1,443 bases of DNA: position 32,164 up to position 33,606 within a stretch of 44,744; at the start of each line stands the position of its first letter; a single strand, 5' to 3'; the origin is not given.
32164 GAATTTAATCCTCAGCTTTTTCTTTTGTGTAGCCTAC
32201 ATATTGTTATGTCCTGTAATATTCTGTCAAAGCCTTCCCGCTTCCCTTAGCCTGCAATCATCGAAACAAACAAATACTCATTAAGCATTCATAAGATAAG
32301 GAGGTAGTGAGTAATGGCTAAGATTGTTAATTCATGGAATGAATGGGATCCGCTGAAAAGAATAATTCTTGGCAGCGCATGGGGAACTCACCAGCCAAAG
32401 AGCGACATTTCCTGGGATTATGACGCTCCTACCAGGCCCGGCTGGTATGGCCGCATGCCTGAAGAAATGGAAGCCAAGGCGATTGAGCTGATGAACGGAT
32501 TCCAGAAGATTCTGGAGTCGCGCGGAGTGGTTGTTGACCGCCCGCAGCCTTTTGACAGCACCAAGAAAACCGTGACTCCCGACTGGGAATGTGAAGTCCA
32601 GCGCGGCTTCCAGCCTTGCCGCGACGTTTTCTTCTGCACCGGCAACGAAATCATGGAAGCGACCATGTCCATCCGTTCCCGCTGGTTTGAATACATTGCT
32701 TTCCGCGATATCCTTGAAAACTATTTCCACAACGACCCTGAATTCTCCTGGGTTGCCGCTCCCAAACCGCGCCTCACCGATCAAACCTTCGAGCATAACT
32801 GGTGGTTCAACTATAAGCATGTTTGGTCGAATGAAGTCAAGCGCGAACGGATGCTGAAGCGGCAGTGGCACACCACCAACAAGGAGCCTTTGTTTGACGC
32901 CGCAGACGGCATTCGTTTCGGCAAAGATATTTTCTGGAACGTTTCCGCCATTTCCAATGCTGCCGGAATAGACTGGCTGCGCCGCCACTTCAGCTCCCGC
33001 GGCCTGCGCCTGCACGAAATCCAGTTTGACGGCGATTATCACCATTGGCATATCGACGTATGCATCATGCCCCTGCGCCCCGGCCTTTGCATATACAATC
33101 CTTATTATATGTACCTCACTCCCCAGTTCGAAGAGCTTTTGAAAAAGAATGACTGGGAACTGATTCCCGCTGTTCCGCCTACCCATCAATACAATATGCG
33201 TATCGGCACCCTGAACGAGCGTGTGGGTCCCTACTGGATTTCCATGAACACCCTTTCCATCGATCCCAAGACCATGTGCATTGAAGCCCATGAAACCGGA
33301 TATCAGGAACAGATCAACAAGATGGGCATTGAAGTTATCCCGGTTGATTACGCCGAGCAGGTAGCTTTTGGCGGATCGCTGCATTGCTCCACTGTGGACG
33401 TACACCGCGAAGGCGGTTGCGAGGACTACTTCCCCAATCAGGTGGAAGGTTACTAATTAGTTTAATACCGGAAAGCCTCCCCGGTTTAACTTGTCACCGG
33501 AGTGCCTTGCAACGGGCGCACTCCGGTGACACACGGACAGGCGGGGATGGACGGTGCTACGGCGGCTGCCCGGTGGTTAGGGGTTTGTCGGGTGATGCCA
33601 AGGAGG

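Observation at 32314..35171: Glycine-amidinotransferase-family enzyme coupled only to a sodium:solute symporter (cassette A): candidate uncharacterised guanidino-compound uptake/transamidination module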

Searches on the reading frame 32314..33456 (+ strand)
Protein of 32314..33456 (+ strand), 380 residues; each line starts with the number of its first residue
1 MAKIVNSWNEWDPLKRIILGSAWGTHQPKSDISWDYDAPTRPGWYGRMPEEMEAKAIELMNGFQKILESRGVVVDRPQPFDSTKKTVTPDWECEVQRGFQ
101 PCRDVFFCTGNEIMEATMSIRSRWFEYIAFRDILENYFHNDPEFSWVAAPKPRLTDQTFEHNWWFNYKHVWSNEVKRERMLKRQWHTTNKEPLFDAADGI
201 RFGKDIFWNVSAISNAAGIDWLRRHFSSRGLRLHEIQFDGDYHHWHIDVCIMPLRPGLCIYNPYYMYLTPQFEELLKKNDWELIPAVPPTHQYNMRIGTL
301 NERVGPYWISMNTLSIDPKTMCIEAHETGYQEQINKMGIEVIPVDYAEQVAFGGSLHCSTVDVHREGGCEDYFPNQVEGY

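Call 8: search_protein_families(library=pfam, proteins=[window:32314-33456:+], max_evalue=0.01)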
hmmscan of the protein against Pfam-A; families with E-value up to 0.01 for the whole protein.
window:32314-33456:+ (380 aa): 0 families

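Call 9: search_protein_families(library=ncbifam, proteins=[window:32314-33456:+], max_evalue=0.01)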
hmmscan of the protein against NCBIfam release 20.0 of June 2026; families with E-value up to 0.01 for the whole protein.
window:32314-33456:+ (380 aa): 1 family
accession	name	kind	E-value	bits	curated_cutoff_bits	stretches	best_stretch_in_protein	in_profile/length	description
NF045659.1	DiMArgaseDdahMtb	equivalog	0.0021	17.3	300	1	307-363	228-283/283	dimethylargininase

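Call 10: search_solved_structures(query=window:32314-33456:+, max_evalue=10, show_alignments=3)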
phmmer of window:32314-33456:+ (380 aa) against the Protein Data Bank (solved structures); distinct sequences matched with E-value up to 10: 12.
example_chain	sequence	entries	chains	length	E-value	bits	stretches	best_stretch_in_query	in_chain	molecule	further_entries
1jdx_A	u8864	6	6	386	8.9e-57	196.1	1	5-373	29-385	PROTEIN (L-ARGININE:GLYCINE AMIDINOTRANSFERASE)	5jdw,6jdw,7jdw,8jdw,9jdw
1jdw_A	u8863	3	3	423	1.2e-56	195.7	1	5-373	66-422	L-ARGININE:GLYCINE AMIDINOTRANSFERASE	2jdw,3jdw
2jdx_A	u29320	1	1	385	5.4e-56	193.5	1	5-373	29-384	PROTEIN (L-ARGININE:GLYCINE AMIDINOTRANSFERASE)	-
4jdw_A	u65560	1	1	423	2.1e-55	191.6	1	5-373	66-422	L-ARGININE:GLYCINE AMIDINOTRANSFERASE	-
6u1r_A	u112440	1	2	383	3.3e-53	184.4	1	5-373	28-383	SxtG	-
5wpi_A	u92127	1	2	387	5.8e-46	160.5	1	5-372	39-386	HsvA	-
1bwd_A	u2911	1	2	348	7.8e-45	156.8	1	4-372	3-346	PROTEIN (INOSAMINE-PHOSPHATE AMIDINOTRANSFERASE)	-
2lrt_A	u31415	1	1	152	0.25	13.5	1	209-253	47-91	Uncharacterized protein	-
2l3y_A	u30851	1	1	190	0.68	12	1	227-310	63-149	Interleukin-6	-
4e1f_A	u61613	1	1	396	1.5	10.9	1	9-57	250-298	VgrG protein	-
4dtd_A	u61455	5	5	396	1.5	10.9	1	9-57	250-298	VgrG protein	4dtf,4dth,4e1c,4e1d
4dtl_A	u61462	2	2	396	1.5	10.9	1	9-57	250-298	VgrG protein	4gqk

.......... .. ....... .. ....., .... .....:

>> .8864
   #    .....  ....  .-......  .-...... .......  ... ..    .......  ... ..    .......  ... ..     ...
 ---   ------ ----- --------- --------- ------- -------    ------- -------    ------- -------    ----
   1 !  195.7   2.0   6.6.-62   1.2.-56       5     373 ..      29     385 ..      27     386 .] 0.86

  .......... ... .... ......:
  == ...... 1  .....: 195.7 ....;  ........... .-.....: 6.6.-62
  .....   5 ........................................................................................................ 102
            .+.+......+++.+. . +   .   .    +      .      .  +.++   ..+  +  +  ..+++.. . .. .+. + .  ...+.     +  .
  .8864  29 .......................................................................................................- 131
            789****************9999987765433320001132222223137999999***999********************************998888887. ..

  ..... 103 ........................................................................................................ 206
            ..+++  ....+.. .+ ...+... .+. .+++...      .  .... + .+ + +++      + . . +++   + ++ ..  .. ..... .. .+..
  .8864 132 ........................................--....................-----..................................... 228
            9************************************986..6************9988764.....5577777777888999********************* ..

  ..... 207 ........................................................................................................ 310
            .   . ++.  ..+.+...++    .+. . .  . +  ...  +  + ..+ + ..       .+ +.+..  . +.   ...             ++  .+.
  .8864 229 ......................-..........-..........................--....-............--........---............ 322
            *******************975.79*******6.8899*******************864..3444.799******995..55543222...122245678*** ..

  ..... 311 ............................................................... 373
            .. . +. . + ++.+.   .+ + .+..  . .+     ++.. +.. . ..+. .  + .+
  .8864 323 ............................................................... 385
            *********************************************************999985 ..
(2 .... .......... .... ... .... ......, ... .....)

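Call 12: find_homologous_proteins(query=window:32314-33456:+, max_evalue=1e-10)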
Query window:32314-33456:+ (380 aa): 2053 proteins with E <= 1e-10 among 2873 candidates; the best 120 are listed.
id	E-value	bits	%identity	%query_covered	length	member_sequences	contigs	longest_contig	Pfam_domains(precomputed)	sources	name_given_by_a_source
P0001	5.9e-258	874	92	100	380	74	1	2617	-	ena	-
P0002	6.4e-254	860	92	100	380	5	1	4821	-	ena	-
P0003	9.1e-220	748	78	100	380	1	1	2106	-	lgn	-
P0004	2.3e-215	733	77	100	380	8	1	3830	-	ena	-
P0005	4.8e-176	604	90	72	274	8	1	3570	-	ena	-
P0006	1.0e-162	560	60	99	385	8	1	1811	-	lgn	-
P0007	2.3e-162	559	60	99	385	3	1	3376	-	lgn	-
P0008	2.5e-159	549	58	99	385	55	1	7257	-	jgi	jgi:glycine amidinotransferase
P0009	1.4e-156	540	57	99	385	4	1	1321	-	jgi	jgi:glycine amidinotransferase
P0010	2.4e-156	539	57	100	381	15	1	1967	-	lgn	-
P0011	3.1e-155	535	63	99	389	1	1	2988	-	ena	-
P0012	1.6e-149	517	56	100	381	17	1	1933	-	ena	-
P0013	2.6e-148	513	54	100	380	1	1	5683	-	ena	-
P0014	1.9e-146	506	54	100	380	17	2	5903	-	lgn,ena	-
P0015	4.1e-146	505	55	100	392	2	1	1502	-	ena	-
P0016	2.1e-145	503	55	100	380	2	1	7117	-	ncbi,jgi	jgi:glycine amidinotransferase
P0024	2.5e-135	470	54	100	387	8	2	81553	-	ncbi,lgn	-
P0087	1.6e-123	431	49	99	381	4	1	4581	PF02274.23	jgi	jgi:glycine amidinotransferase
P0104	3.2e-122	427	52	100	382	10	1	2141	PF02274.23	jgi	jgi:glycine amidinotransferase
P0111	9.3e-122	425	51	100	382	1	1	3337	PF02274.23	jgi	jgi:glycine amidinotransferase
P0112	1.4e-121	424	49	100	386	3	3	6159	PF02274.23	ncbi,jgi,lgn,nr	ncbi:serine/threonine protein kinase [candidate division WOR-3 bacterium]|nr:serine/threonine protei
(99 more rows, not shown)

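Call 14: find_related_loci(query=A1, collection=genome_contigs, flank=8000)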
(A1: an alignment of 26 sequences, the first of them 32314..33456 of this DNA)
Query A1 (380 aa) in genome_contigs; peptide patterns used: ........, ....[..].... (x = any residue, [..] = any of these).
599 stretches matched a pattern (row limit reached: there are more); 588 encode a relative of the query (tblastn E <= 1e-3); the best 80 are kept; 80 distinct loci.
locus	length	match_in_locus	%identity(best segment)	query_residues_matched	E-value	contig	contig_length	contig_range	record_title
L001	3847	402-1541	82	1-380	0e+0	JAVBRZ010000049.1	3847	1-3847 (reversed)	MAG: Desulfovibrionaceae bacterium isolate EPI_MAG_00210 c_000001927042, whole genome shotgun sequence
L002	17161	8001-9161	54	1-380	1e-135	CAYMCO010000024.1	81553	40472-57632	MAG TPA_asm: uncultured Anaerolineaceae bacterium isolate SRP323688_co1_47 genome assembly, contig: NODE_605_length_8155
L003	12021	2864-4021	51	1-380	3e-129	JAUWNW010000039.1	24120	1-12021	MAG: Candidatus Aminicenantes bacterium isolate CSMAG_2434 CSMAG_2434_k141_848303_length_24120_cov_7.9936, whole genome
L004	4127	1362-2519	51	1-380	5e-129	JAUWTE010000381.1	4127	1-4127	MAG: Acidobacteriota bacterium isolate CSMAG_2572 CSMAG_2572_k127_469853_length_4127_cov_69.4110, whole genome shotgun s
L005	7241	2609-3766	50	1-380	5e-126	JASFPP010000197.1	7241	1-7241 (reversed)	MAG: Candidatus Aminicenantes bacterium isolate D0819M58metaG_sub_Bin_184 D0819M58metaG_FD_scaffold_1222_c1, whole genom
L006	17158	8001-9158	49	1-380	2e-124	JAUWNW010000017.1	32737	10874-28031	MAG: Candidatus Aminicenantes bacterium isolate CSMAG_2434 CSMAG_2434_k141_1065396_length_32737_cov_8.2072, whole genome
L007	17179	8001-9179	50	1-380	1e-124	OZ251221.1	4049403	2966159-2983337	MAG: bacterium isolate 32a2cbb7-c6c8-45cd-829d-ddd1ef6a6eb2 genome assembly, chromosome: 1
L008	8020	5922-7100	48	1-380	2e-121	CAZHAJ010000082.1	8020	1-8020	MAG TPA_asm: uncultured Peptococcaceae bacterium isolate binchicken_co168_210 genome assembly, contig: NODE_14328_length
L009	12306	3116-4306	50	1-380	4e-121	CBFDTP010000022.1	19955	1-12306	MAG TPA_asm: uncultured Dehalococcoidia bacterium isolate SRR6823440_metabat2_48 genome assembly, contig: ERZ650341.1407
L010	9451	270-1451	50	1-380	9e-121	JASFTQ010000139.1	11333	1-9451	MAG: Desulfobacterales bacterium isolate D1103U20metaG_sub_Bin_132 D1103U20metaG_FD_scaffold_1693_c1, whole genome shotg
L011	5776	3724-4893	49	1-375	8e-121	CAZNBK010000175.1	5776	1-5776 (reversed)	MAG TPA_asm: uncultured Desulfovibrionaceae bacterium isolate SRP192927_co5_949 genome assembly, contig: NODE_29477_leng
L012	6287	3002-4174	48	1-376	3e-119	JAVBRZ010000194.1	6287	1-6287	MAG: Desulfovibrionaceae bacterium isolate EPI_MAG_00210 c_000001191350, whole genome shotgun sequence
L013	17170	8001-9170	48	1-380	9e-119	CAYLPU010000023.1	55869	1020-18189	MAG TPA_asm: uncultured Anaerolineales bacterium isolate binchicken_co243_290 genome assembly, contig: NODE_322_length_5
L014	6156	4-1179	48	3-380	4e-117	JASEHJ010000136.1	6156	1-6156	MAG: bacterium isolate Yes70-20 NODE_136_length_6156_cov_5.147681, whole genome shotgun sequence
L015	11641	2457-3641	48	1-380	7e-117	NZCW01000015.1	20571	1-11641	MAG: Dehalococcoidales bacterium isolate ARS1168 MHASMcontig_591034, whole genome shotgun sequence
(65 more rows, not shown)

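Call 39: find_encoding_contigs(protein=window:32314-33456:+, flank=10000, max_places=6)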
Protein window:32314-33456:+ (380 aa): 8 contigs read that carry it; 6 places shown.
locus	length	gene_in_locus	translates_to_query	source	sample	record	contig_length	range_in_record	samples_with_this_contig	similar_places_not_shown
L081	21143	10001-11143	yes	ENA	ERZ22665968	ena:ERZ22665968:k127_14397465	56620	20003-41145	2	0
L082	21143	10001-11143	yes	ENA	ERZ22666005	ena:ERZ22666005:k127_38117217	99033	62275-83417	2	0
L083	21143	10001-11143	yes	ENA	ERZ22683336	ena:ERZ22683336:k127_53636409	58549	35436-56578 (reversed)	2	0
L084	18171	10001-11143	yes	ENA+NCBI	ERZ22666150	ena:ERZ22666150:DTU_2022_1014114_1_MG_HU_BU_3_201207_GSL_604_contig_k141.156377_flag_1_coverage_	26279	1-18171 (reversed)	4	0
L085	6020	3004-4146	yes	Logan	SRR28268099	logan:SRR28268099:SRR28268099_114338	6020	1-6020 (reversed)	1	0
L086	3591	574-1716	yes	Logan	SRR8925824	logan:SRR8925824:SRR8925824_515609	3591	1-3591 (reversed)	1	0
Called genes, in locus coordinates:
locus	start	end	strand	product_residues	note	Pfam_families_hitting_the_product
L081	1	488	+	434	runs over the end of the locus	PF07690:MFS_1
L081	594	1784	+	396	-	PF07690:MFS_1, PF13347:MFS_2 (weak), PF07690:MFS_1, PF00083:Sugar_tr (weak)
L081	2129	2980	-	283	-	-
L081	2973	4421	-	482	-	PF00072:Response_reg, PF00158:Sigma54_activat, PF14532:Sigma54_activ_2, PF07728:AAA_5 (weak), PF25601:AAA_lid_14, PF02954:HTH_8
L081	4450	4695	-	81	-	-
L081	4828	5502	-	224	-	PF01865:PhoU_div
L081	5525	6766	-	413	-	PF01384:PHO4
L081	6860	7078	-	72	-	PF01176:eIF-1a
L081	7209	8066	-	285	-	PF01790:LGT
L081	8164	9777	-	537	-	PF13181:TPR_8 (faint)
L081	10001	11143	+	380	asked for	-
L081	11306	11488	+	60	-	-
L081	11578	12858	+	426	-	PF00474:SSF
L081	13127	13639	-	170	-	PF00011:HSP20, PF17886:ArsA_HSP20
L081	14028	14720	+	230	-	PF01618:MotA_ExbB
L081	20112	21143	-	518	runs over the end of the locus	PF00474:SSF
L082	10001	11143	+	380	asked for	-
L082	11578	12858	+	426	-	PF00474:SSF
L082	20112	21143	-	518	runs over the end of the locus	PF00474:SSF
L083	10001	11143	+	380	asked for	-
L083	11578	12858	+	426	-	PF00474:SSF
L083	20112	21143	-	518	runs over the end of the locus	PF00474:SSF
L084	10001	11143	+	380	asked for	-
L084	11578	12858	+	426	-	PF00474:SSF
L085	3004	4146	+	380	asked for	-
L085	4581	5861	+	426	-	PF00474:SSF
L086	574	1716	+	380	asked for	-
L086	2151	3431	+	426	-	PF00474:SSF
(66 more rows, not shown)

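Call 40: find_encoding_contigs(protein=P0002, flank=6000, max_places=4)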
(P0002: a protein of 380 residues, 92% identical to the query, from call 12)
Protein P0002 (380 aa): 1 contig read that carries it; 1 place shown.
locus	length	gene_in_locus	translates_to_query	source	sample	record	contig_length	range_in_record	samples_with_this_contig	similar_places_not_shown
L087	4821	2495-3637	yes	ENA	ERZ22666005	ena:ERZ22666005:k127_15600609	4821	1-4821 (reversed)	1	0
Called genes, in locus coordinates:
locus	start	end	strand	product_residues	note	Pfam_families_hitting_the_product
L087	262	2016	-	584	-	PF13428:TPR_14 (faint), PF14559:TPR_19 (faint)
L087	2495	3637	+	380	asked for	-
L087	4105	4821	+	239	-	?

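Call 61: search_protein_representatives(protein=window:32314-33456:+)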
Query: 380 residues. Proteins with E-value up to 0.001 (for the whole library): 1433; up to 1e-10: 588; up to 1e-30: 122. The best 150 are listed.
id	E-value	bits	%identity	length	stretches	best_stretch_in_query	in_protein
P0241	3.1e-120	418.4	52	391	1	1-375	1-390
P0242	6.4e-99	348.2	54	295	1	97-379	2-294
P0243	9.2e-75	268.6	46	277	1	98-380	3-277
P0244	1.9e-70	254.4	39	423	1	4-375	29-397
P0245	3.0e-67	243.8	51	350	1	1-238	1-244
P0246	6.9e-67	242.6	38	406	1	2-375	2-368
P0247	1.3e-61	225.3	39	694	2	45-376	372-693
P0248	3.1e-61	224.0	38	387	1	5-376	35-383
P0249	3.7e-61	223.8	37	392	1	4-375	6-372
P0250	7.3e-61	222.8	52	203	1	188-380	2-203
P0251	8.2e-60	219.3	37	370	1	3-375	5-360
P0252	9.9e-60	219.1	36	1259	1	3-375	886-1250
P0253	7.8e-59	216.1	39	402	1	4-375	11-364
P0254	8.3e-59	216.0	40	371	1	4-292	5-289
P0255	9.2e-59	215.9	34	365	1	3-374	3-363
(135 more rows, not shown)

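Call 75: predict_structure(alignment_id=A1)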
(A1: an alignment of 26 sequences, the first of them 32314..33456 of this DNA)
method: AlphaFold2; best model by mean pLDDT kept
length: 380 residues; sequences in the alignment: 26
mean_pLDDT: 86.4   pTM: 0.88
mean pLDDT of the five models: 86.4, 85.1, 83.7, 81.9, 76.7
residues with pLDDT >= 90: 182; 70-90: 170; 50-70: 27; < 50: 1
segments of 3 or more residues with pLDDT < 50: none
pLDDT, mean of each block of 10 residues (from residue 1): 58 89 84 81 81 92 96 86 71 69 60 81 77 85 83 88 93 96 93 88 91 92 91 93 86 91 92 96 95 85 84 90 94 96 93 85 83 94
secondary structure, 60 per line:
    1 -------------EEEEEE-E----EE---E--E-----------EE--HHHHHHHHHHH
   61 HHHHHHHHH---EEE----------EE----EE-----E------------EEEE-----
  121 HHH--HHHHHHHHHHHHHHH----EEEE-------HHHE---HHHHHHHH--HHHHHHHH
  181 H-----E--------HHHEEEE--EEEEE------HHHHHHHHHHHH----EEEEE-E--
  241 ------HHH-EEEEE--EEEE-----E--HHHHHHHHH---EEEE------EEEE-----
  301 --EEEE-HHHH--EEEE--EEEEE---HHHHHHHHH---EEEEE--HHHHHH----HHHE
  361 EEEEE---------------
elements in order: E14-19 H50-69 E73-75 E112-115 H126-140 E145-148 H163-170 H173-181 E199-202 E205-209 H216-227 E232-236 E251-255 E258-261 H270-278 E282-285 E292-295 E303-306 H308-311 E314-317 E320-324 H328-336 E340-344 H347-352 E360-365

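Call 78: fold_search(model_id=the predicted structure, library=pdb)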
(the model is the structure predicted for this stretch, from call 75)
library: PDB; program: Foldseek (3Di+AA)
matches with E <= 10: 331; with E <= 0.001: 103
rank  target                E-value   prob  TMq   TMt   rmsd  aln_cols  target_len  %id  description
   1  4jdw                  2.9e-37  1.00  0.84  0.89   2.7       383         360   33  CRYSTAL STRUCTURE AND MECHANISM OF L-ARGININE: GLYCINE AMIDINOTRANSFERASE: A MITOCHONDRIAL ENZYME INVOLVED IN CREATINE B (released 1998-01-28)
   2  1jdw                  4.4e-37  1.00  0.85  0.90   2.6       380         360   33  CRYSTAL STRUCTURE AND MECHANISM OF L-ARGININE: GLYCINE AMIDINOTRANSFERASE: A MITOCHONDRIAL ENZYME INVOLVED IN CREATINE B (released 1998-01-28)
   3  2jdx                  3.0e-35  1.00  0.86  0.90   2.6       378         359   33  CRYSTAL STRUCTURE OF HUMAN L-ARGININE:GLYCINE AMIDINOTRANSFERASE, DELETIONMUTANT ATDELTAM302 (released 1999-02-09)
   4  6u1r_B                3.3e-34  1.00  0.81  0.90   2.9       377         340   34  SxtG an amidinotransferase from the Microseira wollei in Saxitoxin biosynthetic pathway (released 2020-03-18)
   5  5wpi_A                6.5e-34  1.00  0.82  0.86   3.0       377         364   32  The virulence-associated protein HsvA from the fire blight pathogen Erwinia amylovora is a polyamine amidinotransferas (released 2017-11-15)
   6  6u1r_A                1.0e-32  1.00  0.81  0.85   3.6       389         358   33  SxtG an amidinotransferase from the Microseira wollei in Saxitoxin biosynthetic pathway (released 2020-03-18)
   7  1bwd_A                1.2e-31  1.00  0.80  0.87   3.4       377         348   30  INOSAMINE-PHOSPHATE AMIDINOTRANSFERASE STRB1 FROM STREPTOMYCES GRISEUS (released 1999-01-13)
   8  1h70                  3.4e-11  1.00  0.54  0.78   5.6       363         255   15  DDAH FROM PSEUDOMONAS AERUGINOSA. C249S MUTANT COMPLEXED WITH CITRULLINE (released 2001-08-02)
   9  3bpb_A                1.2e-10  1.00  0.54  0.78   5.4       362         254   15  Crystal structure of the dimethylarginine dimethylaminohydrolase H162G adduct with S-methyl-L-thiocitrulline (released 2008-06-17)
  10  3rhy_A                3.3e-10  1.00  0.54  0.80   5.4       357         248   15  Crystal structure of the dimethylarginine dimethylaminohydrolase adduct with 4-chloro-2-hydroxymethylpyridine (released 2011-06-15)
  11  9b01                  5.7e-10  1.00  0.60  0.61   5.5       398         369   14  Catalytic mutant C357A nnhA in CHES buffer (released 2025-01-01)
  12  6szq_A                6.4e-10  1.00  0.56  0.74   4.7       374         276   13  Crystal structure of human DDAH-1 (released 2019-12-25)
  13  6juz                  7.7e-10  1.00  0.57  0.77   4.3       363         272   12  Crystal Structure of N-terminal domain of ArgZ(N71S) covalently bond to a reaction intermediate (released 2020-01-15)
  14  9azg                  1.1e-09  1.00  0.61  0.63   5.0       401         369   14  Native nnhA in H32 (released 2025-01-01)
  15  4e4j_A                1.3e-09  1.00  0.55  0.52   9.4       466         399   16  Crystal structure of arginine deiminase from Mycoplasma penetrans (released 2012-10-31)
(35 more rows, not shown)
